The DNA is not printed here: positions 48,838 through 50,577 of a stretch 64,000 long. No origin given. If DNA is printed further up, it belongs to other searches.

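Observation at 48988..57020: Five-gene operon: acyl-AMP ligase, carrier protein, MacB-type ABC exporter and stand-alone condensation-domain enzyme; candidate undescribed envelope acylation / lipid-conjugate export system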

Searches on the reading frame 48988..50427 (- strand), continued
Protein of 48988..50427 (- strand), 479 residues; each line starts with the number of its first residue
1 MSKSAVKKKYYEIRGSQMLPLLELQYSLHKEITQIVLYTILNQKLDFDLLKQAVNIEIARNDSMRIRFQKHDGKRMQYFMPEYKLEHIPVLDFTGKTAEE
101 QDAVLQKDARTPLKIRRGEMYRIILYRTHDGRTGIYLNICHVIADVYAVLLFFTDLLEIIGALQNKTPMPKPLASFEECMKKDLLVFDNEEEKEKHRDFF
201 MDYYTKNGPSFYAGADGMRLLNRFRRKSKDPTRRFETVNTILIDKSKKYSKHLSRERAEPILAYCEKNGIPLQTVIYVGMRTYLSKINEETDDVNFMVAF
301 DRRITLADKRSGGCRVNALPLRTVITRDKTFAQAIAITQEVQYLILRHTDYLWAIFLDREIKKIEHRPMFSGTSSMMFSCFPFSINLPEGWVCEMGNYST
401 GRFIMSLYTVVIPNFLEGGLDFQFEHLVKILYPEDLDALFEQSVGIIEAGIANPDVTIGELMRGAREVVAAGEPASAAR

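Call 30: find_related_loci(query=A2, collection=genome_contigs, flank=10000)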
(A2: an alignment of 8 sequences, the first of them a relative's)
Query A2 (479 aa) in genome_contigs; peptide patterns used: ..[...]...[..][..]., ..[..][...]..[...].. (x = any residue, [..] = any of these).
370 stretches matched a pattern; 254 encode a relative of the query (tblastn E <= 1e-3); the best 80 are kept; 80 distinct loci.
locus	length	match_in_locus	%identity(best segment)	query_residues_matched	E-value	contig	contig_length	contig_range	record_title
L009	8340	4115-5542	68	2-478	0e+0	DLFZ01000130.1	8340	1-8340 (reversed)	MAG TPA_asm: Christensenella sp. UBA7707 UBA7707_contig_8987, whole genome shotgun sequence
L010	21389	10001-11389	70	2-465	0e+0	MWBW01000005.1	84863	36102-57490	MAG: Firmicutes bacterium ADurb.Bin248 BWY35_contig000005, whole genome shotgun sequence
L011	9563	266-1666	67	1-468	0e+0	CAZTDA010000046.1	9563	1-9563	MAG TPA_asm: uncultured Eubacteriales bacterium isolate SRP220891_co1_162 genome assembly, contig: NODE_13873_length_956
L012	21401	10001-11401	68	1-468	0e+0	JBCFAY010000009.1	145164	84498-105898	MAG: Bacillota bacterium isolate metabat2.bin.18 NODE_113_length_145164_cov_5.483698, whole genome shotgun sequence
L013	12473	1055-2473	65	5-478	0e+0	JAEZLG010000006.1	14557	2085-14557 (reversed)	MAG: Bacillota bacterium isolate OH_CDB_62 k127_1698819, whole genome shotgun sequence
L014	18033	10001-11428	64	2-478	0e+0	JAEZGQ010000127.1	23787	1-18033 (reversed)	MAG: Bacillota bacterium isolate OH_CDB_108 k127_2584429, whole genome shotgun sequence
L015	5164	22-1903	49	1-462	5e-145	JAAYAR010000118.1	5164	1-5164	MAG: Clostridiales bacterium isolate AS06rmzACSIP_159 262901_AS06, whole genome shotgun sequence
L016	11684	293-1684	41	1-463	1e-121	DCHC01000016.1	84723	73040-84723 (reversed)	MAG TPA_asm: Faecalibacterium sp. UBA1762 UBA1762_contig_26830, whole genome shotgun sequence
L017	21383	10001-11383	43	4-464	8e-122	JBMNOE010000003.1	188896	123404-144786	MAG: Christensenellales bacterium isolate SBF912SR6HQ0007 scaffold_111_c1, whole genome shotgun sequence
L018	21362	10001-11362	41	9-462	1e-116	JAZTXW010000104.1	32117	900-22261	MAG: Oscillospiraceae bacterium isolate T1900045328_YK20190017.MAGScoT_cleanbin_000057 SGB_6488_k141_3409688, whole geno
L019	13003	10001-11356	40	11-462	1e-114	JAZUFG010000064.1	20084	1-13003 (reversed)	MAG: Oscillospiraceae bacterium isolate T1900045295_TH20190065.MAGScoT_cleanbin_000007 SGB_6074_k141_1221036, whole geno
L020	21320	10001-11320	41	23-462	2e-108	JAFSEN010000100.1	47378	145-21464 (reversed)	MAG: Oscillospiraceae bacterium isolate RGIG3070 Goat_Rectum-5__c606314, whole genome shotgun sequence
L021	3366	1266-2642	38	1-462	6e-105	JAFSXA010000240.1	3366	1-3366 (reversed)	MAG: Clostridia bacterium isolate RGIG3551 Goat_Rumen.Co__c2598437, whole genome shotgun sequence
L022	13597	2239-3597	39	11-461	1e-101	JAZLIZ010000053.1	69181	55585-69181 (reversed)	MAG: Acutalibacteraceae bacterium isolate T1900044969_TA20190031.MAGScoT_cleanbin_000008 SGB_4024_k141_1089492, whole ge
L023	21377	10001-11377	38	1-462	4e-101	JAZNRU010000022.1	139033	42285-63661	MAG: Acutalibacteraceae bacterium isolate T1900044813_TS20190279.MAGScoT_cleanbin_000011 SGB_2802_k141_2610015, whole ge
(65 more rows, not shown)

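Call 60: predict_structure(alignment_id=A1)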
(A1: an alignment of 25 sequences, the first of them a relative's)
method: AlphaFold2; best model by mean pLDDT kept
length: 479 residues; sequences in the alignment: 25
mean_pLDDT: 89.5   pTM: 0.89
mean pLDDT of the five models: 89.5, 88.8, 88.1, 88.1, 86.9
residues with pLDDT >= 90: 328; 70-90: 124; 50-70: 11; < 50: 16
segments of 3 or more residues with pLDDT < 50: 1-4, 468-479
pLDDT, mean of each block of 10 residues (from residue 1): 63 88 82 93 95 96 93 91 92 97 96 91 97 97 93 94 94 92 85 90 91 93 92 80 84 97 97 97 96 90 79 89 97 98 90 79 85 92 83 92 90 92 93 95 98 98 69 37
secondary structure, 60 per line:
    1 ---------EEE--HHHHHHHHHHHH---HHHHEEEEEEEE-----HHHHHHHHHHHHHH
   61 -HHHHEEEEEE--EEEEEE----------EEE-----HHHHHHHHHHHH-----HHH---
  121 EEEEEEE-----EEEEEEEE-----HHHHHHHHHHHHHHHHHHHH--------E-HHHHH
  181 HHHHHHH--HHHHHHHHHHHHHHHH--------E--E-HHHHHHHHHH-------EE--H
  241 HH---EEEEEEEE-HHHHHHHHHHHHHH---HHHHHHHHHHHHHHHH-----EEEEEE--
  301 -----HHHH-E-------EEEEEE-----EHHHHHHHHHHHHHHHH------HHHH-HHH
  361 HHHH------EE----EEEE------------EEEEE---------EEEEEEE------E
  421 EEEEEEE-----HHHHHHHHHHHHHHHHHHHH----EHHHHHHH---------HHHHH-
elements in order: E10-12 H15-26 H30-33 E34-41 H47-60 H62-65 E66-71 E74-79 E90-92 H98-109 E121-127 E133-140 H146-165 H176-187 H190-205 H219-228 E246-253 H255-268 H272-287 E293-298 H306-309 E319-324 H331-346 H353-356 H358-364 E377-380 E393-397 E407-413 E420-427 H433-452 H458-464 H474-478

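Call 64: fold_search(model_id=the predicted structure, library=pdb)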
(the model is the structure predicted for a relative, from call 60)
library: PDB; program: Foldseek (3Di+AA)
matches with E <= 10: 655; with E <= 0.001: 263
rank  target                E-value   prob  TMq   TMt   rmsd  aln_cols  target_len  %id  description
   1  5dua_A                2.7e-29  1.00  0.77  0.82   3.8       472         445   19  First condensation domain of the calcium-dependent antibiotic synthetase in complex with substrate analogue 3a (released 2016-03-30)
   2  5du9_A                4.4e-28  1.00  0.77  0.85   3.6       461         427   20  First condensation domain of the calcium-dependent antibiotic synthetase in complex with substrate analogue 2a (released 2016-03-30)
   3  4jn5_A                4.9e-28  1.00  0.74  0.81   4.0       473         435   20  Crystal structures of the first condensation domain of the CDA synthetase (released 2013-06-19)
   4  4jn3_B                5.9e-28  1.00  0.77  0.82   3.8       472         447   20  Crystal structures of the first condensation domain of the CDA synthetase (released 2013-06-19)
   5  4jn3_A                6.2e-28  1.00  0.77  0.82   4.0       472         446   19  Crystal structures of the first condensation domain of the CDA synthetase (released 2013-06-19)
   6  5dua_B                3.0e-27  1.00  0.75  0.82   3.8       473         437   19  First condensation domain of the calcium-dependent antibiotic synthetase in complex with substrate analogue 3a (released 2016-03-30)
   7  5du9_B                1.1e-26  1.00  0.77  0.86   3.4       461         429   21  First condensation domain of the calcium-dependent antibiotic synthetase in complex with substrate analogue 2a (released 2016-03-30)
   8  4jn5_B                1.1e-26  1.00  0.73  0.82   3.8       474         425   19  Crystal structures of the first condensation domain of the CDA synthetase (released 2013-06-19)
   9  7c1r                  4.3e-25  1.00  0.74  0.82   3.9       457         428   16  Crystal structure of the starter condensation domain of rhizomide synthetase RzmA mutant H140A/R148A in complex with C8- (released 2020-11-25)
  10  2jgp                  4.6e-25  1.00  0.69  0.64   5.3       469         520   15  Structure of the TycC5-6 PCP-C bidomain of the tyrocidine synthetase TycC (released 2007-10-30)
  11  7c1s                  5.1e-25  1.00  0.76  0.83   3.7       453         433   16  Crystal structure of the starter condensation domain of rhizomide synthetase RzmA mutant H140A/R148A in complex with C8- (released 2020-11-25)
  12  7c1l                  5.1e-25  1.00  0.75  0.82   3.9       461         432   16  Crystal structure of the starter condensation domain of rhizomide synthetase RzmA mutant R148A in complex with C8-CoA (released 2020-11-25)
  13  8f7f                  5.1e-25  1.00  0.69  0.76   5.3       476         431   13  The condensation domain of surfactin A synthetase C in space group P43212 (released 2023-11-22)
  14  8f7h                  5.8e-25  1.00  0.69  0.76   5.2       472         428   14  The condensation domain of surfactin A synthetase C variant 18b in space group P212121 (released 2023-11-22)
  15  9bfd_B                5.8e-25  1.00  0.68  0.34   4.9       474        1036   16  Tyrocidine synthetase modules 1 and 2 crosslinked in the condensation state, complex A (released 2024-10-09)
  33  9uay_A                1.0e-22  1.00  0.69  0.76   5.0       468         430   16  Crystal structure of CmnI (released 2026-03-11)
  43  9lcq_A                2.5e-22  1.00  0.64  0.26   7.4       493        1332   15  PvdL-E2-C3-A3(R3393A) in complex with MLP (NRPS cross-module) (released 2026-01-07)
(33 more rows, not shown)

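Call 73: search_protein_families(library=pfam, proteins=[L004:5334-6716:+], max_evalue=0.01)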
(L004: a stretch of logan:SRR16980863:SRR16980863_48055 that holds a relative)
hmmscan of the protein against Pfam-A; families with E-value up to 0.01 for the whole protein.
L004:5334-6716:+ (460 aa): 1 family
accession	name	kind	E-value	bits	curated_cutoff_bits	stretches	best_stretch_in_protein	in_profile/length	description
PF00668.25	Condensation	-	7.7e-31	107.7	30.6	1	10-432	5-443/456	Condensation domain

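Call 84: search_protein_representatives(protein=window:48988-50427:-)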
Query: 479 residues. Proteins with E-value up to 0.001 (for the whole library): 7560; up to 1e-10: 1471; up to 1e-30: 135. The best 150 are listed.
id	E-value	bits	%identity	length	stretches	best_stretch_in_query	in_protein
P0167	2.3e-110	386.1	41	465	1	10-462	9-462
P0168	5.8e-105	368.3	41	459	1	17-464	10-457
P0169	2.5e-100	353.0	38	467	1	8-463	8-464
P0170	1.7e-98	347.0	37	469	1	10-463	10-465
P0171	2.0e-97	343.4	37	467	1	8-463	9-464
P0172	6.9e-92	325.2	36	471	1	9-462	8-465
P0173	7.3e-91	321.8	36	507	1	9-464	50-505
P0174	3.5e-89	316.3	37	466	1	12-463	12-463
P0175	1.3e-87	311.1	37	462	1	7-462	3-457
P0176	1.9e-84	300.7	36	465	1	8-464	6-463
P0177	4.7e-83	296.1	38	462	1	19-461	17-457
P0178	2.2e-81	290.6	36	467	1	3-463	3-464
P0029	5.8e-79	282.6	43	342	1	145-465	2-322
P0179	1.4e-77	278.1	34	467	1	3-462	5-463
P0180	2.6e-75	270.6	33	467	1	10-459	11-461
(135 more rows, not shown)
